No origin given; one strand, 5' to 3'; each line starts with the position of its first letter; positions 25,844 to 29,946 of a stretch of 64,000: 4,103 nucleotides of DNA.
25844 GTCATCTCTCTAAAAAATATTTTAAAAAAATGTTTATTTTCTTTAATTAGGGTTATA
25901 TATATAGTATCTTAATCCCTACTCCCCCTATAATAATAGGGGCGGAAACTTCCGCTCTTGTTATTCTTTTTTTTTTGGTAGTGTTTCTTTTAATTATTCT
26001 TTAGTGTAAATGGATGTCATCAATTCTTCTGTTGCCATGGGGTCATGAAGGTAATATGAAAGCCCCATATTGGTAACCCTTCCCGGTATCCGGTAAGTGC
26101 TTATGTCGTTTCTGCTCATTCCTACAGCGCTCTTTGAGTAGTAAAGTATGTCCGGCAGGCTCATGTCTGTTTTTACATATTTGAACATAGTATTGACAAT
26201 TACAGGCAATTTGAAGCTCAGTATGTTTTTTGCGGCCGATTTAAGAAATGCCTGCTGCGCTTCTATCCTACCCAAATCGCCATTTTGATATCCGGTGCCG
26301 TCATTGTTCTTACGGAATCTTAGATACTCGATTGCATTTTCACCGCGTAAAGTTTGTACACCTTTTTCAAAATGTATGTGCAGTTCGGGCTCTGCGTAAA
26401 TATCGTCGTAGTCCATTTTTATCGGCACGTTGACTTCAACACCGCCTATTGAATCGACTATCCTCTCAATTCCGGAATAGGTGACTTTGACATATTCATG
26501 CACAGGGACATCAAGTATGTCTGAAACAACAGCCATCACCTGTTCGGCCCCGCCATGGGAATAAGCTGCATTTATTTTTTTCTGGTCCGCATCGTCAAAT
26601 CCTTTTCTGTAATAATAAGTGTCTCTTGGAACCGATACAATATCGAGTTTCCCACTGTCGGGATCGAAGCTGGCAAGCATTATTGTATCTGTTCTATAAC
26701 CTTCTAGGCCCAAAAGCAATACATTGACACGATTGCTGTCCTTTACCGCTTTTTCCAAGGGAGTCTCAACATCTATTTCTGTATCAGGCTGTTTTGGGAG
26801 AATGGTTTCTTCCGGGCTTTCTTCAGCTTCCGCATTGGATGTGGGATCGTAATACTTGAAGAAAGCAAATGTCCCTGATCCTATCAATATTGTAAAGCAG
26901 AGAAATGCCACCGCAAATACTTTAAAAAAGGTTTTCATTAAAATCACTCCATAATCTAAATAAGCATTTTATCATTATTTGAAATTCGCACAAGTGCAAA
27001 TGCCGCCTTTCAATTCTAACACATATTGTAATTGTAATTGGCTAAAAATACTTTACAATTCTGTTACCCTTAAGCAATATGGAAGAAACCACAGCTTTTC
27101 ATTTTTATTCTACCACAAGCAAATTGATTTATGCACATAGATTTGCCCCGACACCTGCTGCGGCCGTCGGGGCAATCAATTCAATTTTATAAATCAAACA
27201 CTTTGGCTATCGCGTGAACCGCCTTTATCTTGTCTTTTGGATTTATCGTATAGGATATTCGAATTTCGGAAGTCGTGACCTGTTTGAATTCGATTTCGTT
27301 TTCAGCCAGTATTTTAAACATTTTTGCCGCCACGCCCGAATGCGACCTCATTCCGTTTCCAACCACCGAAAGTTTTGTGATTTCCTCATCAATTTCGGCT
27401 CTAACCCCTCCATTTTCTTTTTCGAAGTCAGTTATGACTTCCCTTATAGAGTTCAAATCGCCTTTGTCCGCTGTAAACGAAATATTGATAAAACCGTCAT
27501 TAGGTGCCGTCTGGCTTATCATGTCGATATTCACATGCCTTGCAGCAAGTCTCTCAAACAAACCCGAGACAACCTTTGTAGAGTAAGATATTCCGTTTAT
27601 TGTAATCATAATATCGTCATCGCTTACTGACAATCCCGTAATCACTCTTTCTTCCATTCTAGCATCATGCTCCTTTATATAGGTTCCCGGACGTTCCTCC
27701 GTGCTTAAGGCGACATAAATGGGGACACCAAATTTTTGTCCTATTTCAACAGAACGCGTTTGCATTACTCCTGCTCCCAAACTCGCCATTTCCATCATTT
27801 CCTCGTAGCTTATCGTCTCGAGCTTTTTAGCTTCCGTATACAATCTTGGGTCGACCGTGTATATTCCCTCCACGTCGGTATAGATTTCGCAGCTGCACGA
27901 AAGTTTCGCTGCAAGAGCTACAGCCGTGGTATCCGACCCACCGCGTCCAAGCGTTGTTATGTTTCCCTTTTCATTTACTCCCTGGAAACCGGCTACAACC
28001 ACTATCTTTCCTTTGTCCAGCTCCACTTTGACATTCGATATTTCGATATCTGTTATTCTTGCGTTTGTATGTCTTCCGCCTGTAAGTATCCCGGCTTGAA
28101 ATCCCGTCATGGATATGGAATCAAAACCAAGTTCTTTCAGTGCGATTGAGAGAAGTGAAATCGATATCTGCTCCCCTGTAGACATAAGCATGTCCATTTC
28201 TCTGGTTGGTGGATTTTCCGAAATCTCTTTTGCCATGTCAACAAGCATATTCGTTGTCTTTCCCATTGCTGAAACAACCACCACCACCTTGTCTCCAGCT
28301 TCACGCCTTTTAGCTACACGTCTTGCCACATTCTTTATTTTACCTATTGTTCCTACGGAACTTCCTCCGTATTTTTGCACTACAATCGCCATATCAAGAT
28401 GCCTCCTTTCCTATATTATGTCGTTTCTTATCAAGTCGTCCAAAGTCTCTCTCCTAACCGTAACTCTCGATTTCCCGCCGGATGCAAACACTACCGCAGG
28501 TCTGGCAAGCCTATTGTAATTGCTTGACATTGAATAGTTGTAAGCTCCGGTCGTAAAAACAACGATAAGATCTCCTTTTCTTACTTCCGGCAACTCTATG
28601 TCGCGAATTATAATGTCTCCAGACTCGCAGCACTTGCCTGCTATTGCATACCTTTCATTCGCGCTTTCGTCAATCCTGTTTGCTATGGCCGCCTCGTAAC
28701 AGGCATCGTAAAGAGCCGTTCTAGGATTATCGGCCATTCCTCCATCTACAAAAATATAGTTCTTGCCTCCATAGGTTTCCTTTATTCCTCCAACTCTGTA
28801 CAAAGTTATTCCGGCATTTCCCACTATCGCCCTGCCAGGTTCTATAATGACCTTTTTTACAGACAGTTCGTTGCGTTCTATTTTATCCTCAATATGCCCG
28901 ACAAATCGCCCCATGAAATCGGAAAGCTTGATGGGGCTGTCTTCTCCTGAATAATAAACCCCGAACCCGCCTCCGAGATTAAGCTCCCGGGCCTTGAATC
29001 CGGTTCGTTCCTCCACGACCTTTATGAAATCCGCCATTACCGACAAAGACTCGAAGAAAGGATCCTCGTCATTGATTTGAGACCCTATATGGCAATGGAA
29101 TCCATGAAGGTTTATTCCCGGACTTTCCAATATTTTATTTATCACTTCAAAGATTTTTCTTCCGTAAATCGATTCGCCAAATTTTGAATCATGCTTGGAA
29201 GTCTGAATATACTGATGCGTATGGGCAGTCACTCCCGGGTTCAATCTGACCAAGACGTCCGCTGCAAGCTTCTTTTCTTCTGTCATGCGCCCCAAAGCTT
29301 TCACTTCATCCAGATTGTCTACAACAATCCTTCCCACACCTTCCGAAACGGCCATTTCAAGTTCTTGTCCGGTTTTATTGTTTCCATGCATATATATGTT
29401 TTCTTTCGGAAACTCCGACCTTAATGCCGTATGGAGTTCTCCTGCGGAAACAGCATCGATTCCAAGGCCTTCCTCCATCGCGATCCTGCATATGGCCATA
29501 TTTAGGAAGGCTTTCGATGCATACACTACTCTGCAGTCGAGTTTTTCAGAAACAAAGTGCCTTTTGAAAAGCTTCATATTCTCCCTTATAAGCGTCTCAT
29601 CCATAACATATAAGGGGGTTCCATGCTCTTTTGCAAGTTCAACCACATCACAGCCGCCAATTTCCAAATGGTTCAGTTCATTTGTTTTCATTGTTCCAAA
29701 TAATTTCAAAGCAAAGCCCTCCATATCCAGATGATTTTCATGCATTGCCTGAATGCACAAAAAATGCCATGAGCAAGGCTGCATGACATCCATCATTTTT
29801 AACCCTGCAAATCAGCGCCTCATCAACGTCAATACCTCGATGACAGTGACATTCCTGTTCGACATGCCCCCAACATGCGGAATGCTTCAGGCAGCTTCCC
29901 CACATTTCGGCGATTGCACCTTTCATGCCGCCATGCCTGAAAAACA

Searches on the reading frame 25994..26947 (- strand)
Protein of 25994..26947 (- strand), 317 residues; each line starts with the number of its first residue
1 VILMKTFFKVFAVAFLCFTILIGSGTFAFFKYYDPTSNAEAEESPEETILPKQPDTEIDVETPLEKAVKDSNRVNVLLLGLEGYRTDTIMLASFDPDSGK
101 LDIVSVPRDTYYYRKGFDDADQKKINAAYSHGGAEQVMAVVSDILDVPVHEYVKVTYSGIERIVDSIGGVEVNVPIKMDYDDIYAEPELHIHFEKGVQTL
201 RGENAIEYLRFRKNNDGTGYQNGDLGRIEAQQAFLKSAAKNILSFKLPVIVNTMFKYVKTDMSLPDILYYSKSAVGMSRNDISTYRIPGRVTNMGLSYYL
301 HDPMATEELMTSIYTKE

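Call 39: search_protein_families(library=ncbifam, max_evalue=1e-10, proteins=[window:25994-26947:-])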
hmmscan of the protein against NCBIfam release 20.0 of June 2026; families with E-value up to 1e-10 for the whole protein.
window:25994-26947:- (317 aa): 3 families
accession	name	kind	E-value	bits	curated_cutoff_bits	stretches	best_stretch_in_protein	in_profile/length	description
TIGR00350.1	lytR_cpsA_psr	domain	3.7e-38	131.2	62.3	1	85-242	2-150/152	LCP family glycopolymer transferase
NF006897.1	PRK09379.1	equivalog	1.8e-33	116.1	441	1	15-305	10-284/298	polyisoprenyl-teichoic acid--peptidoglycan teichoic acid transferase TagU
NF047591.1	ligase_LytR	equivalog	1.1e-21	77.5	450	1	86-262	80-259/336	glycopolymer--peptidoglycan transferase LytR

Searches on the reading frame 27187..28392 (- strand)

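Call 39: search_protein_families(library=ncbifam, max_evalue=1e-10, proteins=[window:27187-28392:-])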
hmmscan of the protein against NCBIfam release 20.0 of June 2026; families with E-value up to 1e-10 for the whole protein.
window:27187-28392:- (401 aa): 23 families
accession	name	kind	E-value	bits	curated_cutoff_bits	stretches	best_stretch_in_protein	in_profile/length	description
NF005154.0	PRK06635.1-2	equivalog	2.8e-150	501.2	376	1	2-401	3-404/407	aspartate kinase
NF005155.0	PRK06635.1-4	equivalog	1.4e-149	498.6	346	1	1-401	1-403/407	aspartate kinase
NF005656.0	PRK07431.1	equivalog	2e-140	469.1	657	1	1-401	1-411/587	aspartate kinase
NF005156.0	PRK06635.1-5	equivalog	2.3e-139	464.6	594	1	1-400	1-401/411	aspartate kinase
NF005161.0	PRK06635.2-5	equivalog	2.5e-137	458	586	1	3-401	5-402/402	aspartate kinase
NF005153.0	PRK06635.1-1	equivalog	2e-127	425.7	585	1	1-401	1-407/421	aspartate kinase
TIGR00657.1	asp_kinases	subfamily_domain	1.2e-119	400.3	208.7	2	63-399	103-440/442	aspartate kinase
TIGR00656.1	asp_kin_monofn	equivalog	6.3e-118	394.3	402.25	1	1-399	1-404/407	aspartate kinase, monofunctional class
NF005157.0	PRK06635.2-1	equivalog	2.1e-102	343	832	1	4-399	5-399/401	aspartate kinase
NF006068.0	PRK08210.1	equivalog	2.1e-97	326.9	474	1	1-400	1-401/405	aspartate kinase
NF006459.0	PRK08841.1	equivalog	7.1e-93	311.7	535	1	1-399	3-378/395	aspartate kinase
NF004938.0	PRK06291.1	equivalog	1e-81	275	528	1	64-400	120-462/468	aspartate kinase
NF005158.0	PRK06635.2-2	equivalog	7.2e-71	239.2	717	1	1-399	1-398/401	aspartate kinase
NF006959.0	PRK09436.1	equivalog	4.6e-68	230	726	1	63-398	116-458/819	bifunctional aspartate kinase/homoserine dehydrogenase I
NF006570.0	PRK09084.1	equivalog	8.7e-56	189.9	455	1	63-396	109-445/452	lysine-sensitive aspartokinase 3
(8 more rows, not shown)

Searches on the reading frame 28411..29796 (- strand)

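Call 39: search_protein_families(library=ncbifam, max_evalue=1e-10, proteins=[window:28411-29796:-])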
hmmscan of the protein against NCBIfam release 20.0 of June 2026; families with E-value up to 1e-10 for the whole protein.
window:28411-29796:- (461 aa): 8 families
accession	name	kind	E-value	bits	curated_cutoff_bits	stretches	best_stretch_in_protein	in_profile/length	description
TIGR01048.1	lysA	equivalog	2.2e-139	464.6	297.9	1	39-459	4-416/417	diaminopimelate decarboxylase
NF052544.1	OrLyDeCDokD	equivalog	1e-57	195.7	700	1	41-460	23-460/461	ornithine/lysine decarboxylase DokD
TIGR03099.1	dCO2ase_PEP1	hypoth_equivalog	2.9e-57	194.6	478.45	1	42-426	6-385/398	pyridoxal-dependent decarboxylase, exosortase A system-associated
NF006515.0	PRK08961.1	equivalog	2e-54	184.9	802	1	51-433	495-854/861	bifunctional aspartate kinase/diaminopimelate decarboxylase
NF041039.1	FslC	exception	5.1e-26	91.4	500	1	51-438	19-403/418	rhizoferrin biosystnesis N-citrylornithine decarboxylase FslC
NF003763.0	PRK05354.1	equivalog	1.7e-15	56.6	369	1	102-341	116-362/636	biosynthetic arginine decarboxylase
TIGR01273.1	speA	equivalog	1.3e-14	53.7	624.1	1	156-339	166-352/624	arginine decarboxylase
TIGR01047.1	nspC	equivalog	1.7e-11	43.2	409.05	1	60-437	3-358/380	carboxynorspermidine decarboxylase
